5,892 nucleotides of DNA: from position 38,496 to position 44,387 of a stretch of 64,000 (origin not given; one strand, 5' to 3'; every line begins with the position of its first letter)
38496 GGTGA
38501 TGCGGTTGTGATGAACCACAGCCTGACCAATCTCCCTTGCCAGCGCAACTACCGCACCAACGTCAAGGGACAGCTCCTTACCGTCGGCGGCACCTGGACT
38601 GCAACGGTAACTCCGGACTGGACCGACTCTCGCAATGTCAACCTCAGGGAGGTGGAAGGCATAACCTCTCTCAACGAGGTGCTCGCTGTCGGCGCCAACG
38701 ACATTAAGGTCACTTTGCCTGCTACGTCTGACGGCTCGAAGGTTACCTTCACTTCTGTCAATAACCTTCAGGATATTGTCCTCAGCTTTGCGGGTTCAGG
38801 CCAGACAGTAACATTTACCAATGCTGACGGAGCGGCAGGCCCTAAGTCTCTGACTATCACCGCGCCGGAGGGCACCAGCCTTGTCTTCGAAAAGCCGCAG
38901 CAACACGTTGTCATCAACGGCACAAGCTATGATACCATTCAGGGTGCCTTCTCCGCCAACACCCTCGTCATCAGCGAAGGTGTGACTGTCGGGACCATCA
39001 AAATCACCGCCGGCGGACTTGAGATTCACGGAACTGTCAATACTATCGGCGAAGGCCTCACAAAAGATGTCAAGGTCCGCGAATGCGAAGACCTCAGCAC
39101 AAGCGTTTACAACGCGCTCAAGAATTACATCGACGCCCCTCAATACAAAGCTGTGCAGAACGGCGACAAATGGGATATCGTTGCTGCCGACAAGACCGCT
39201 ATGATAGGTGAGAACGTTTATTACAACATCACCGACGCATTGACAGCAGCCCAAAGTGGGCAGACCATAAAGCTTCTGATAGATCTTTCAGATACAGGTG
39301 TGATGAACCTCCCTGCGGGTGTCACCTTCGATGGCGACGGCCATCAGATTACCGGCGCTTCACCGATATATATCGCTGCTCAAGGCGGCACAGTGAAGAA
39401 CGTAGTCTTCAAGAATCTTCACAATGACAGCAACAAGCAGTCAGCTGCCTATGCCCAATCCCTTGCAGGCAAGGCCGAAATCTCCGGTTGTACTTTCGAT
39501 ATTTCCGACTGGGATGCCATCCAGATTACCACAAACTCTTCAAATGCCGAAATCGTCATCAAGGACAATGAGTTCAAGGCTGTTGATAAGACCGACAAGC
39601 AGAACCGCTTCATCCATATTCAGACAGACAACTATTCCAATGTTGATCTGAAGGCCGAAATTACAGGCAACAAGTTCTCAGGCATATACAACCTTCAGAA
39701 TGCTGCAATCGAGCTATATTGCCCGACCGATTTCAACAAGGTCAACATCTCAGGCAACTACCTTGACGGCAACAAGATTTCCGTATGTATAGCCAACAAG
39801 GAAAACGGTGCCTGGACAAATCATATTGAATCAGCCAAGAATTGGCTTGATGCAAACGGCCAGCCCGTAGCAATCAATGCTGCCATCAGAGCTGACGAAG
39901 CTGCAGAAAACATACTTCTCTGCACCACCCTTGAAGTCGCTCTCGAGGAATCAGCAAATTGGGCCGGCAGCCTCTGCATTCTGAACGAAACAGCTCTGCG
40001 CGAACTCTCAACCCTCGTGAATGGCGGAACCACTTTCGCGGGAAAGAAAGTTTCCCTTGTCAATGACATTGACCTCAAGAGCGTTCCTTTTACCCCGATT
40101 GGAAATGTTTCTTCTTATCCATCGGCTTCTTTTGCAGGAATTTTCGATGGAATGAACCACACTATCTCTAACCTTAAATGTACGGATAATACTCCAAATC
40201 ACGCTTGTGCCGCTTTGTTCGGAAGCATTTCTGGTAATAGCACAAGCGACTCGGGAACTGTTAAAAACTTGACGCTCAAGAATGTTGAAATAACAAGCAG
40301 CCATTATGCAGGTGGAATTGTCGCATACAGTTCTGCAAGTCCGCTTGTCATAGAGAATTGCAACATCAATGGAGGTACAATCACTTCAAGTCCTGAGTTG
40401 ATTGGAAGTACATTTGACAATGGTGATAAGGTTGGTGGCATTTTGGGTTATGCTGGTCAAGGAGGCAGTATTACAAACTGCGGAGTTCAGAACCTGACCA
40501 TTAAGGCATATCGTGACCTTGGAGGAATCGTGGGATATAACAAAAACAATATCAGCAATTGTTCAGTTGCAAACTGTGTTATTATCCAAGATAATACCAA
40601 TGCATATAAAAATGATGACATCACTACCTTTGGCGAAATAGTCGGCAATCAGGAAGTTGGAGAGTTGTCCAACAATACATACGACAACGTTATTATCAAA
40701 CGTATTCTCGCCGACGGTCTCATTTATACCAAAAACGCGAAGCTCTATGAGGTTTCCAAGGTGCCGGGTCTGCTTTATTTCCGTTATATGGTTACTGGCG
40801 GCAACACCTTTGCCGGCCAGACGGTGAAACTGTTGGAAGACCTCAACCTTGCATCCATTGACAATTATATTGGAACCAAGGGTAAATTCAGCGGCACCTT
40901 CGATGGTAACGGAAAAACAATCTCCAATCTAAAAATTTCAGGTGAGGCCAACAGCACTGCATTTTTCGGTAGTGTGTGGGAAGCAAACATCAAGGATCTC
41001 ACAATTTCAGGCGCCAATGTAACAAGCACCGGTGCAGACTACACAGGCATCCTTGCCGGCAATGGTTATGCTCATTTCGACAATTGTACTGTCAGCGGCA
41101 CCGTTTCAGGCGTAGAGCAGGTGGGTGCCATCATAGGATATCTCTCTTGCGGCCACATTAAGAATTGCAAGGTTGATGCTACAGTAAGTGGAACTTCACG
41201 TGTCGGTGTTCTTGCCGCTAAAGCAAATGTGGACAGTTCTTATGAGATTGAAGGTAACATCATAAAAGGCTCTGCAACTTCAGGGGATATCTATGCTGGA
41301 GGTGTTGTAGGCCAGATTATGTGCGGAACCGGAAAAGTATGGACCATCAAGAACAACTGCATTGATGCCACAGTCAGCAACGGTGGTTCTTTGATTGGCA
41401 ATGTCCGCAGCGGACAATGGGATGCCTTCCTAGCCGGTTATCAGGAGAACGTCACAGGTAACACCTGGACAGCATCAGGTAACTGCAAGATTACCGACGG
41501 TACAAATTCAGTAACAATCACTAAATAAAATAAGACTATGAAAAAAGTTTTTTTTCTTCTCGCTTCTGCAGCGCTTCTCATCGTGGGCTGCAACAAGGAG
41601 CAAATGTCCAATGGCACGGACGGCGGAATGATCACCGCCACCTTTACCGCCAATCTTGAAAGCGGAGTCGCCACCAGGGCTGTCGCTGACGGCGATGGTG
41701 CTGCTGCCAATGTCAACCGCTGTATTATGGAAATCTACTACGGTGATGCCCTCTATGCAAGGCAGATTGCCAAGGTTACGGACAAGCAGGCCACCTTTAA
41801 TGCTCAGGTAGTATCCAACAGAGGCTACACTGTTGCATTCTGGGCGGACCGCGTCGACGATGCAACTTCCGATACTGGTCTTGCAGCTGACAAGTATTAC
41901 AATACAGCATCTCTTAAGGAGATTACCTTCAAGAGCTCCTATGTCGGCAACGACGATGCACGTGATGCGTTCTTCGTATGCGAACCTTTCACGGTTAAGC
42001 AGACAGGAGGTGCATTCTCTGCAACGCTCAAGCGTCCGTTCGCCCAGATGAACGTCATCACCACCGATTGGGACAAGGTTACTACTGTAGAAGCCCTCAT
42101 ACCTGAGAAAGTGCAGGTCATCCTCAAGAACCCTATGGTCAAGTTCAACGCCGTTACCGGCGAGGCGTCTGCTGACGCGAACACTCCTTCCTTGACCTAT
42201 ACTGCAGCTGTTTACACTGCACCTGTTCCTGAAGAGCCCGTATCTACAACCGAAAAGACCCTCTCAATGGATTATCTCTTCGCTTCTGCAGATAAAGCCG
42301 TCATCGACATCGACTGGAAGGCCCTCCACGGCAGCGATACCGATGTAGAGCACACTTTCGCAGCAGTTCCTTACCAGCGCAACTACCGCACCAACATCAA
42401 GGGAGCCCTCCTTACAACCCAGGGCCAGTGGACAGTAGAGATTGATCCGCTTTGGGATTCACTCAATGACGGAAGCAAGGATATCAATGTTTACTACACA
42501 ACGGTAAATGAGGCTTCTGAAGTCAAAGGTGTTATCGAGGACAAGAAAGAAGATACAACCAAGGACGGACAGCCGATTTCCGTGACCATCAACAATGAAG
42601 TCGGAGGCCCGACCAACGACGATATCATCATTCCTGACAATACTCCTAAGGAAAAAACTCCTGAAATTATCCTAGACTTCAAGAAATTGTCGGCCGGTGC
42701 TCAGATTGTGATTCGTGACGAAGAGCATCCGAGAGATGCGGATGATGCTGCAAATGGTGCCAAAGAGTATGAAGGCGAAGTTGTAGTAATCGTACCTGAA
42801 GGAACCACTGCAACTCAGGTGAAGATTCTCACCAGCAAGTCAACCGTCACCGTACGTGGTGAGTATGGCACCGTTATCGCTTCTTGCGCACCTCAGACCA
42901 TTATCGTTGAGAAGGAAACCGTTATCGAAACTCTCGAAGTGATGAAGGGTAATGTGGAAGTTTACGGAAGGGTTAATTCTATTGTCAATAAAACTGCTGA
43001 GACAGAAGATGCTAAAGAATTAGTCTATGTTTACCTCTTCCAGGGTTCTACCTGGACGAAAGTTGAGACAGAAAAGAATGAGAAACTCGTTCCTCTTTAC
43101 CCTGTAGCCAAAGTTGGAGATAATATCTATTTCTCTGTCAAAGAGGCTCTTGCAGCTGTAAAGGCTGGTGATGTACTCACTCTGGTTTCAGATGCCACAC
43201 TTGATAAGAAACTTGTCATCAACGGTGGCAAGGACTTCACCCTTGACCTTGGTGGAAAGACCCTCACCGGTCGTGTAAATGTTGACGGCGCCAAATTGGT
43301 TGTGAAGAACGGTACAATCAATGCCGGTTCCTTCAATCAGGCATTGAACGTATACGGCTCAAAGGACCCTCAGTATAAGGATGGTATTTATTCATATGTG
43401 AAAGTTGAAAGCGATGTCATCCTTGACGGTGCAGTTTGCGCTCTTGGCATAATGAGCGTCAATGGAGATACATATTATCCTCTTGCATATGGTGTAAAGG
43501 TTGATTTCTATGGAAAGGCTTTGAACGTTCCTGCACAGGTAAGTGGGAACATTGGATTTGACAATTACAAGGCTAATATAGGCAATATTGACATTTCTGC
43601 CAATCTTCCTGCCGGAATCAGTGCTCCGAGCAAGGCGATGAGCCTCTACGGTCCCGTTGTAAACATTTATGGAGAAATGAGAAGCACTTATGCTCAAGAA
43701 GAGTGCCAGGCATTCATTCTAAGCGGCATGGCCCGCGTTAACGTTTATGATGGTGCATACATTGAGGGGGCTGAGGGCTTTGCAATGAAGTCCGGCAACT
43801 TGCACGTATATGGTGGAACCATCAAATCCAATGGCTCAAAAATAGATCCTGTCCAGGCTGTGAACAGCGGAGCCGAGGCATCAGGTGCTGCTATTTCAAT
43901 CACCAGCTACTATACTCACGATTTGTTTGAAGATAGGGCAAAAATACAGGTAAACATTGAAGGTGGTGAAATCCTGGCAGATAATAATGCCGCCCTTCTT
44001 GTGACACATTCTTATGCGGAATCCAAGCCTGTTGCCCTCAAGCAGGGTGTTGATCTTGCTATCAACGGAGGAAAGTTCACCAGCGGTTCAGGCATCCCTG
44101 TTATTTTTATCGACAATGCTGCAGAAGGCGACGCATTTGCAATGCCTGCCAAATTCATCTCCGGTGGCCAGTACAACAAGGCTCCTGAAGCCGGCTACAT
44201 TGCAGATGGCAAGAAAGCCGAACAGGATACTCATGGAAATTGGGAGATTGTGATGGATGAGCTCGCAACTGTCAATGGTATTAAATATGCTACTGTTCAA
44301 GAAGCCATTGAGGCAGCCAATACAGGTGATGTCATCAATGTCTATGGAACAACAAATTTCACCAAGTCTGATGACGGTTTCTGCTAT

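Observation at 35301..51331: Type V pilus-like locus with no recognisable stalk pilin but six paralogous pilin-fold lipoproteins, three of them about 1,200-aa chimeras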

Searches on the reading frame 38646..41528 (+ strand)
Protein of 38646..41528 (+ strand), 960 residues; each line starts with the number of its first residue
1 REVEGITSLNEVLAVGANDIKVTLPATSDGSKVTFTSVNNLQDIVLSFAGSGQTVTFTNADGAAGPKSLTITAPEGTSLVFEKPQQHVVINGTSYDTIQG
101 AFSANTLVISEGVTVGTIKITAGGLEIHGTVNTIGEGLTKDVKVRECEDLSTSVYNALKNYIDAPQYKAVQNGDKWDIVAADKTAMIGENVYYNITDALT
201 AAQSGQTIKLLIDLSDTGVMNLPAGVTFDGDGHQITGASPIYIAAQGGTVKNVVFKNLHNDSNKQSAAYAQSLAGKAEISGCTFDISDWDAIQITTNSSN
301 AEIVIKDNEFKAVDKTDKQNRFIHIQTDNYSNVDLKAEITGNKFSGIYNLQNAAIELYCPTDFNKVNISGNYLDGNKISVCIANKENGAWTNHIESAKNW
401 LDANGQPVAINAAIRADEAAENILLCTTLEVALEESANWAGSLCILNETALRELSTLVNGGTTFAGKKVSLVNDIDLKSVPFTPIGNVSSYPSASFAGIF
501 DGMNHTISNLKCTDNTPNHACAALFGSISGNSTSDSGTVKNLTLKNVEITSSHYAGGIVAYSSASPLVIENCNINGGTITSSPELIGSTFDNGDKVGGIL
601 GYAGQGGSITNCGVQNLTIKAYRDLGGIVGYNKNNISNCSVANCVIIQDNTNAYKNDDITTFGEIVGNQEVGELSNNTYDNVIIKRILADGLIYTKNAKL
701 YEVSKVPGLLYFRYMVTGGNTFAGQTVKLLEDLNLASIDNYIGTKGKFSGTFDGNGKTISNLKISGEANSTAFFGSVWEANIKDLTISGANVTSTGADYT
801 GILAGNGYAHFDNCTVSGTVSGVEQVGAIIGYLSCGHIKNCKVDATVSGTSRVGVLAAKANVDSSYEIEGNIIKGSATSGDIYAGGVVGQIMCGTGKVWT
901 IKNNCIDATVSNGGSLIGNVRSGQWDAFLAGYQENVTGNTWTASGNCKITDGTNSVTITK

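Call 27: search_solved_structures(query=window:38646-41528:+, max_evalue=1)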
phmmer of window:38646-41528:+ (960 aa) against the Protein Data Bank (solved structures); distinct sequences matched with E-value up to 1: 0.

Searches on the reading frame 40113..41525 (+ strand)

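Call 78: search_protein_families(library=pfam, proteins=[window:40113-41525:+], max_evalue=1)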
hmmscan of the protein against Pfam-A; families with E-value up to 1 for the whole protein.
window:40113-41525:+ (471 aa): 3 families
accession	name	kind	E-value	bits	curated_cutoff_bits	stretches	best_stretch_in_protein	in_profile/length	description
PF07581.17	Glug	-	1.4e-09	38.2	20.5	4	107-130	5-27/28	The GLUG motif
PF05342.19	Peptidase_M26_N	-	8e-05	22.4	27.7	1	45-87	209-250/250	M26 IgA1-specific Metallo-endopeptidase N-terminal region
PF09167.16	DUF1942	-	0.11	13.1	22.4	1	267-306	20-58/123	Domain of unknown function (DUF1942)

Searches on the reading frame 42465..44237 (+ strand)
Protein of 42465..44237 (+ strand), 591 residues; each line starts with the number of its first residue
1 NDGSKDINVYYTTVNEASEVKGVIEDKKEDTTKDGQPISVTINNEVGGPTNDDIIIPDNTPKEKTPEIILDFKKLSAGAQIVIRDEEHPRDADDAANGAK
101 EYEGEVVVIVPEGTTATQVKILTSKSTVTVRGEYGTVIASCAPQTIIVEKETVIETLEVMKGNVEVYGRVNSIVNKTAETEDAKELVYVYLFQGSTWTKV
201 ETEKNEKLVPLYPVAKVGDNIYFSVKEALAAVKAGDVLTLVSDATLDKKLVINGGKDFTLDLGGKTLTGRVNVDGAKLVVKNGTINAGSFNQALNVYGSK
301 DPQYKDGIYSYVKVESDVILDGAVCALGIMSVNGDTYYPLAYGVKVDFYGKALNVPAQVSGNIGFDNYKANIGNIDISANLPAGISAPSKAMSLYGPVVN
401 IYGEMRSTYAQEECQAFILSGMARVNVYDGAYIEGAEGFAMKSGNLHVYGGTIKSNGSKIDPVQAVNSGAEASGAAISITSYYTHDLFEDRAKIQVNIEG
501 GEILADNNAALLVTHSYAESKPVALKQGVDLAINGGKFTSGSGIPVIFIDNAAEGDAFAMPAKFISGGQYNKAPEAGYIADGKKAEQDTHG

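Call 78: search_protein_families(library=pfam, proteins=[window:42465-44237:+], max_evalue=1)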
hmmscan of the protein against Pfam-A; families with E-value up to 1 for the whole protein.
window:42465-44237:+ (591 aa): 1 family
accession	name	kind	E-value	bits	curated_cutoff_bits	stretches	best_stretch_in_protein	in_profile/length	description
PF05899.18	Cupin_3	-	0.53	10.5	23.5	0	403-434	17-47/74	EutQ-like cupin domain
